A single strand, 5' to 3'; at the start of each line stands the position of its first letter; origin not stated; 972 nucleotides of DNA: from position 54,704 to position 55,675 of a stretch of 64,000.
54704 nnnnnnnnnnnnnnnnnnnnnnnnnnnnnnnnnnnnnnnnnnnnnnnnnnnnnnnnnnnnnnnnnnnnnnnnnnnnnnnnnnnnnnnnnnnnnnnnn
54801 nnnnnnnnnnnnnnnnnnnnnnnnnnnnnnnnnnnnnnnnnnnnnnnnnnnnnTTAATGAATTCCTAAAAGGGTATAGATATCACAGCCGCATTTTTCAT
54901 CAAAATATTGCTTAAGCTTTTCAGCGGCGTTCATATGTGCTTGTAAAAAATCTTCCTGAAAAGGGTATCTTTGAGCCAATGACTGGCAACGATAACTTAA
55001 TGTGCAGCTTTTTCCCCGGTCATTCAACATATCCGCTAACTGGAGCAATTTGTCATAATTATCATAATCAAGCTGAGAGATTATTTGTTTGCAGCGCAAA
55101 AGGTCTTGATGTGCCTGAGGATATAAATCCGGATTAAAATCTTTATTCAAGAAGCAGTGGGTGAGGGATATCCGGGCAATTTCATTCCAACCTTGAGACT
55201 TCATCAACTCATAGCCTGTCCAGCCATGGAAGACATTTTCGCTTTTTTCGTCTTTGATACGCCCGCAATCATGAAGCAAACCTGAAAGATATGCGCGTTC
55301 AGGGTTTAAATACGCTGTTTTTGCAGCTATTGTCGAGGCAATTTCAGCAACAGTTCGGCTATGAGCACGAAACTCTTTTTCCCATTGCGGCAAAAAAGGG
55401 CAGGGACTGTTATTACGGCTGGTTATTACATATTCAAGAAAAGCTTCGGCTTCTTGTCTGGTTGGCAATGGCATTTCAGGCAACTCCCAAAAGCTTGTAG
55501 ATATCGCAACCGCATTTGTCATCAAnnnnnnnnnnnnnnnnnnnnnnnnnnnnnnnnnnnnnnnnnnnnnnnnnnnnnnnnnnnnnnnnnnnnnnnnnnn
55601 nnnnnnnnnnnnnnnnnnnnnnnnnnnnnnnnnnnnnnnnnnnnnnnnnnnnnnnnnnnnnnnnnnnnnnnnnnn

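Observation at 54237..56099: Three tandem HD-domain paralogs inserted into the conserved mnmG–rsmG block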

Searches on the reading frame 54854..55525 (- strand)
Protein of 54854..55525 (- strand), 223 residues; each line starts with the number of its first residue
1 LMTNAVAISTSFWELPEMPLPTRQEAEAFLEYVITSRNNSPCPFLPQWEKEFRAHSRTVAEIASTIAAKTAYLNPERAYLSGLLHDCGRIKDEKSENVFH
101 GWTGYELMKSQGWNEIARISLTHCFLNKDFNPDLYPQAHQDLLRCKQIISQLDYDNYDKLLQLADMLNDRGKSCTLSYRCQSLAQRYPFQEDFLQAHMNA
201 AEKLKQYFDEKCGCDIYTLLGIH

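Call 3: search_protein_families(library=pfam, proteins=[window:54854-55525:-], max_evalue=1)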
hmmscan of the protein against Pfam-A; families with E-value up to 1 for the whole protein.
window:54854-55525:- (223 aa): 2 families
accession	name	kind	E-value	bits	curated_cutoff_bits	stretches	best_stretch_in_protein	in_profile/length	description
PF08668.18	HDOD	-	4.5e-09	36.5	22.9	1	50-90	93-133/196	HDOD domain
PF01966.28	HD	-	3.5e-08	34.2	22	1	54-128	3-90/116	HD domain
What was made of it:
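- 54854..55474 (-): HD_B: second HD gene, orthogroup B. The start is revised to ATG 55474 (206 aa). It carries Arg in place of the HDxxK lysine. Pfam HD E 3.5e-8 (call 3).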

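Call 4: search_protein_families(library=ncbifam, proteins=[window:54854-55525:-], max_evalue=1)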
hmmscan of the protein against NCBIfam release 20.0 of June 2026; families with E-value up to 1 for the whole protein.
window:54854-55525:- (223 aa): 6 families
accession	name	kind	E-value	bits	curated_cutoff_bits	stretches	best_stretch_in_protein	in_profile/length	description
NF045665.1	NTPtran_DVU1551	equivalog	1.3e-07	31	315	1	49-126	215-290/359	DVU_1551 family NTP transferase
NF005519.0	PRK07152.1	equivalog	5.3e-06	25.6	315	1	54-169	199-308/361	nicotinate-nucleotide adenylyltransferase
TIGR00277.1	HDIG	domain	1.4e-05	24.9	27.6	1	51-112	4-69/84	HDIG domain-containing metalloprotein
TIGR03319.1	RNase_Y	equivalog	0.00034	19.2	454.35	1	54-110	332-386/514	ribonuclease Y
TIGR00295.1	TIGR00295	hypoth_equivalog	0.0045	16.8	172.35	1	54-123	16-87/164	TIGR00295 family protein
NF053632.1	heli_RadD_YejH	equivalog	0.042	12.1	720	1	138-204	467-532/573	DNA repair helicase RadD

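Call 36: search_protein_families(library=padloc, proteins=[window:54854-55474:-], max_evalue=0.01)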
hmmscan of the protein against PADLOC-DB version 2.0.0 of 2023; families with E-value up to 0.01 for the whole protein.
window:54854-55474:- (206 aa): 1 family
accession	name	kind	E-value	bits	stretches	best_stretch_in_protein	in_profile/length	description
PDLC01765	Cas3c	-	0.00018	18.5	1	33-80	21-65/612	-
